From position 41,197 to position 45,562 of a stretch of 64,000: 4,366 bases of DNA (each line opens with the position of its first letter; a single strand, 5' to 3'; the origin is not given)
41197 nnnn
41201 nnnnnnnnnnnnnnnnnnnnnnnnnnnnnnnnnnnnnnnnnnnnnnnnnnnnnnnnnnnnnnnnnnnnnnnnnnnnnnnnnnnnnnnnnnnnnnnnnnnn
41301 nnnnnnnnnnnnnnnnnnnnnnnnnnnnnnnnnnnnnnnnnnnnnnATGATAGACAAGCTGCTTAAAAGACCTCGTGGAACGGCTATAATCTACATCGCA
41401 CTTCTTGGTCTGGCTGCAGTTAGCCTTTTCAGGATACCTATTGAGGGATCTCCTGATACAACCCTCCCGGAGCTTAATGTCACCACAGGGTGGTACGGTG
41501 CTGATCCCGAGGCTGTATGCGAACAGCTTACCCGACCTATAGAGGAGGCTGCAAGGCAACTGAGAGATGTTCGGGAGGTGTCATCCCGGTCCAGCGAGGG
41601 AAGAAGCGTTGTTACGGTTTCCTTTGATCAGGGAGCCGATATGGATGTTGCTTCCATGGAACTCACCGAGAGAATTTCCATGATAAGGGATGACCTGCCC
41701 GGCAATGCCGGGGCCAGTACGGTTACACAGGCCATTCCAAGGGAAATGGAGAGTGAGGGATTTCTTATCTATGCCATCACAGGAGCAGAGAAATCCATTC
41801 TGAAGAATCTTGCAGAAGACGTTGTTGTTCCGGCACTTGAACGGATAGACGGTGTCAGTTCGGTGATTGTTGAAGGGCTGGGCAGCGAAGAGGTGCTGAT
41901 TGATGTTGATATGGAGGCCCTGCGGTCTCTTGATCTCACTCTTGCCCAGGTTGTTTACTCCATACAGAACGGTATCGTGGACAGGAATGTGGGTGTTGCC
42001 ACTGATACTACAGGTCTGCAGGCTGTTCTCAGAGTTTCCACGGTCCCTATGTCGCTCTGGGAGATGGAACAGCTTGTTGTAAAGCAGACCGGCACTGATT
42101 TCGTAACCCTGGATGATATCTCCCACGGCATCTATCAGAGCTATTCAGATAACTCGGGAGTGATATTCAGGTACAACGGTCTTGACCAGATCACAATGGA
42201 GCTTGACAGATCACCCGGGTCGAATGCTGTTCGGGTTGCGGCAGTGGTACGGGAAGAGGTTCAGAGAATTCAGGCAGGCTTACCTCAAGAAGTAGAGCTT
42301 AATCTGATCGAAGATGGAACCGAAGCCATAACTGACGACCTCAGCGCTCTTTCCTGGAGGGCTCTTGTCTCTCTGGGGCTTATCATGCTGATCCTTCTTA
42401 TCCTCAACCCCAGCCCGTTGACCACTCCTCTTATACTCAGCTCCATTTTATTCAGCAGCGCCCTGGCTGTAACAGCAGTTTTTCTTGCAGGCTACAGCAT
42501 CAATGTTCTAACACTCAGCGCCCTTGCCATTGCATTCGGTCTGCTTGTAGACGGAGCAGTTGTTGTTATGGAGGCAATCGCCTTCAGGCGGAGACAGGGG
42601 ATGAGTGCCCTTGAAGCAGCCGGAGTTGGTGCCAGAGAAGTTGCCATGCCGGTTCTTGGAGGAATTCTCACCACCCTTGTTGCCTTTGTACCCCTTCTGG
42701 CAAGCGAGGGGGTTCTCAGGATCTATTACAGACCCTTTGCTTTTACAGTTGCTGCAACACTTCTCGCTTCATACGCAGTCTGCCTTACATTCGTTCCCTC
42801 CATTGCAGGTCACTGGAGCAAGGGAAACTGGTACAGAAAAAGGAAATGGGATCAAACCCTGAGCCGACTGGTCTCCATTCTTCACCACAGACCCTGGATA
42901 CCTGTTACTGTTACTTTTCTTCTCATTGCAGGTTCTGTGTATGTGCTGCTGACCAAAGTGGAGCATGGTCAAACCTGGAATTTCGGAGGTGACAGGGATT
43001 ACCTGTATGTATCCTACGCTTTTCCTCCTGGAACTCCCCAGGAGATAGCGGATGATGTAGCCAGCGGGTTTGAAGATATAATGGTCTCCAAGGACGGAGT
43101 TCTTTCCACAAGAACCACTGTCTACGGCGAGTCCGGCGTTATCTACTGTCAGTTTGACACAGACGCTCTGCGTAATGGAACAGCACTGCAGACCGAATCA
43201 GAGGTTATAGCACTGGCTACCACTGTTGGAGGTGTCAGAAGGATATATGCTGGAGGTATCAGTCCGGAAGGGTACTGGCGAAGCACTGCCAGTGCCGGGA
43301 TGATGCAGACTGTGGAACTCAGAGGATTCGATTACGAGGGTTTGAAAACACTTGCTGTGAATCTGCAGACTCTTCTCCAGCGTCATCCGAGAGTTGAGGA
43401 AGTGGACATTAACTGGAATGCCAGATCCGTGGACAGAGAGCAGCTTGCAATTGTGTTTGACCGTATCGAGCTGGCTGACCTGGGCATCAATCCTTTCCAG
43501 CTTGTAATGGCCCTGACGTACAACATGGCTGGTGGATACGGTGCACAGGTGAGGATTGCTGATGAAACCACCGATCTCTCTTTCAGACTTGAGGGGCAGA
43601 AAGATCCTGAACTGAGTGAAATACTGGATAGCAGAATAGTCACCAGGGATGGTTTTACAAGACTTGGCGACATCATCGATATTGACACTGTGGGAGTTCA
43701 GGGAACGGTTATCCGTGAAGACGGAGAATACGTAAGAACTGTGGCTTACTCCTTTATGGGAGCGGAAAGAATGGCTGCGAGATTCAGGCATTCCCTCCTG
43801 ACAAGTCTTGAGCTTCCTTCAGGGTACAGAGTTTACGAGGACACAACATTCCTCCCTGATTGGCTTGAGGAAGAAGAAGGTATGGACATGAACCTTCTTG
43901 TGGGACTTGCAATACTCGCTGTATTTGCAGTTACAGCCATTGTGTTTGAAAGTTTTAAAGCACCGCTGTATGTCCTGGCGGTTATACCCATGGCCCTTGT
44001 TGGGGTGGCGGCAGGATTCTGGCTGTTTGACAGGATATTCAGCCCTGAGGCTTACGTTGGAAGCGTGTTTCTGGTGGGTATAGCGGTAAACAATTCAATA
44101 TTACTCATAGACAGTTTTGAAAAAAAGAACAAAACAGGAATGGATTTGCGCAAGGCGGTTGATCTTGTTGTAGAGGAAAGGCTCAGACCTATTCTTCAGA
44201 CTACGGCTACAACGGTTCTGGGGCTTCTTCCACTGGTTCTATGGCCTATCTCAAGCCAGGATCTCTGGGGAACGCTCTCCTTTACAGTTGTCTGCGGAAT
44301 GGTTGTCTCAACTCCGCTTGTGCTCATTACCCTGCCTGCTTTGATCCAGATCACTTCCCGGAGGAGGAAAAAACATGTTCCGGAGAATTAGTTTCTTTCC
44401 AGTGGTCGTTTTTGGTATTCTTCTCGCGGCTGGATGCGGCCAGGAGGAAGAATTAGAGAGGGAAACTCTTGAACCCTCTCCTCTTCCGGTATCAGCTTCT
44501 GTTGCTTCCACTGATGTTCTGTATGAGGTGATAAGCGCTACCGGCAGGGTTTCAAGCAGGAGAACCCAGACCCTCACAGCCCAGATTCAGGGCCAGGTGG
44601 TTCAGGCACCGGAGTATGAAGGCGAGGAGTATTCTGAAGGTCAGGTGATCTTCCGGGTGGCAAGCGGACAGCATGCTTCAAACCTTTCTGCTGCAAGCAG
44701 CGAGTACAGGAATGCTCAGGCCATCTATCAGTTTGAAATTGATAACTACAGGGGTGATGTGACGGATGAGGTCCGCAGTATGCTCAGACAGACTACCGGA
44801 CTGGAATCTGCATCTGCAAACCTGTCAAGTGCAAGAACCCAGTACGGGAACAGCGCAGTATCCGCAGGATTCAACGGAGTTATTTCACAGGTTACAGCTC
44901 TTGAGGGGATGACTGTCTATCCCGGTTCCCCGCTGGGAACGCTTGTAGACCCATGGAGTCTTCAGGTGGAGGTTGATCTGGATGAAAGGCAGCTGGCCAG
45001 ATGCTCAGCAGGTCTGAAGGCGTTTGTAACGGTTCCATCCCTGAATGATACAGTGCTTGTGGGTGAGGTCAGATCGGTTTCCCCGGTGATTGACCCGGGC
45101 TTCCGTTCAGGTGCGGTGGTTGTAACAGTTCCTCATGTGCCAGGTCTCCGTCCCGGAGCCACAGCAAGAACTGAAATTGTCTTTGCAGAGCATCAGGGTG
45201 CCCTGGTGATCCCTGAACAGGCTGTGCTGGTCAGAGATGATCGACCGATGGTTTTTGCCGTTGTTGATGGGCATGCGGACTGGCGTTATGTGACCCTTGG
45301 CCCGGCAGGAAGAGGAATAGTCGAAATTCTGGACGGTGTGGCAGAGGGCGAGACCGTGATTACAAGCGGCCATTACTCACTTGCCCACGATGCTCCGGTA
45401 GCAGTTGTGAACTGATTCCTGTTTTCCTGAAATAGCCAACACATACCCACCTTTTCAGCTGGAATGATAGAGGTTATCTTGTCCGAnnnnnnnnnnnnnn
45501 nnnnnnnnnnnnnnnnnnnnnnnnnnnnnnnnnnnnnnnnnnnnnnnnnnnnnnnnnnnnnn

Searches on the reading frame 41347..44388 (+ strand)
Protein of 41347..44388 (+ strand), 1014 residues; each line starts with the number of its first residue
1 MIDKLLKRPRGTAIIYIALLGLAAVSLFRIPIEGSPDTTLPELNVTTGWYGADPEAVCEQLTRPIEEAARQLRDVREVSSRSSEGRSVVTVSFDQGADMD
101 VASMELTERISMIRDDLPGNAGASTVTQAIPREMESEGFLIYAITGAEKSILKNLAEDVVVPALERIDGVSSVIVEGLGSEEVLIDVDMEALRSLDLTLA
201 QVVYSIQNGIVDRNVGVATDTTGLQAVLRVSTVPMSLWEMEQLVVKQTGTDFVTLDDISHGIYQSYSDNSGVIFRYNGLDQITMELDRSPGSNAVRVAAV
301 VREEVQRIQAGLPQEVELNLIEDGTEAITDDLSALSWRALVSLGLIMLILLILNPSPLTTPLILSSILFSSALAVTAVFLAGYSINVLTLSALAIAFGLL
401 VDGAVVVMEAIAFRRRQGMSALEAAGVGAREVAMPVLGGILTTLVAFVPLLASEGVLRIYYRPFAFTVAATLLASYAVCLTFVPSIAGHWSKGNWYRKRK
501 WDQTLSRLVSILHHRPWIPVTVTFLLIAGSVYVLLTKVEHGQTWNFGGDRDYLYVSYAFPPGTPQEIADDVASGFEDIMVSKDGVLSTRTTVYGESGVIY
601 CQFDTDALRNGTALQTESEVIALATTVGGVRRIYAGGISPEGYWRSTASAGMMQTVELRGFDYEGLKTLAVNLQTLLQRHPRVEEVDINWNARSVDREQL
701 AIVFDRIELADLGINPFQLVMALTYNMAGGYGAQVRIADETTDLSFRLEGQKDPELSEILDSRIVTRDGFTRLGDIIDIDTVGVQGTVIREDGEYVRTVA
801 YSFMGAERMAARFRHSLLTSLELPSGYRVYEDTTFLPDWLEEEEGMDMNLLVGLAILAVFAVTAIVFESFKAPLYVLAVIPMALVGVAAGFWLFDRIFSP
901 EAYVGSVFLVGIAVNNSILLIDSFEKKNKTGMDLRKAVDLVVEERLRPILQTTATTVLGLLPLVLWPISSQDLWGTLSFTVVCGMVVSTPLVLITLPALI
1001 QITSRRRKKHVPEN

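Call 63: search_protein_families(library=pfam, proteins=[window:41347-44388:+], max_evalue=0.0001)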
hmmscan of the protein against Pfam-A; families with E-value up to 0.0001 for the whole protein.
window:41347-44388:+ (1014 aa): 2 families
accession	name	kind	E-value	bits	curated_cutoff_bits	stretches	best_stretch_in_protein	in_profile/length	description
PF00873.25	ACR_tran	-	3.3e-139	465.9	28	1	2-999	2-1016/1021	AcrB/AcrD/AcrF family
PF03176.21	MMPL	-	5.2e-15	55.6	20.5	2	301-501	110-313/333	MMPL family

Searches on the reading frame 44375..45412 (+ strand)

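Call 63: search_protein_families(library=pfam, proteins=[window:44375-45412:+], max_evalue=0.0001)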
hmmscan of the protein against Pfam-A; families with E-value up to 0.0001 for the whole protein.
window:44375-45412:+ (346 aa): 2 families
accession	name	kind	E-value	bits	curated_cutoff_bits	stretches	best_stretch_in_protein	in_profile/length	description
PF16576.10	HlyD_D23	-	4.8e-19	68.9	30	1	52-254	5-203/214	Barrel-sandwich domain of CusB or HlyD membrane-fusion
PF13437.12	HlyD_3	-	1.4e-13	52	22.2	1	162-261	2-106/106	HlyD family secretion protein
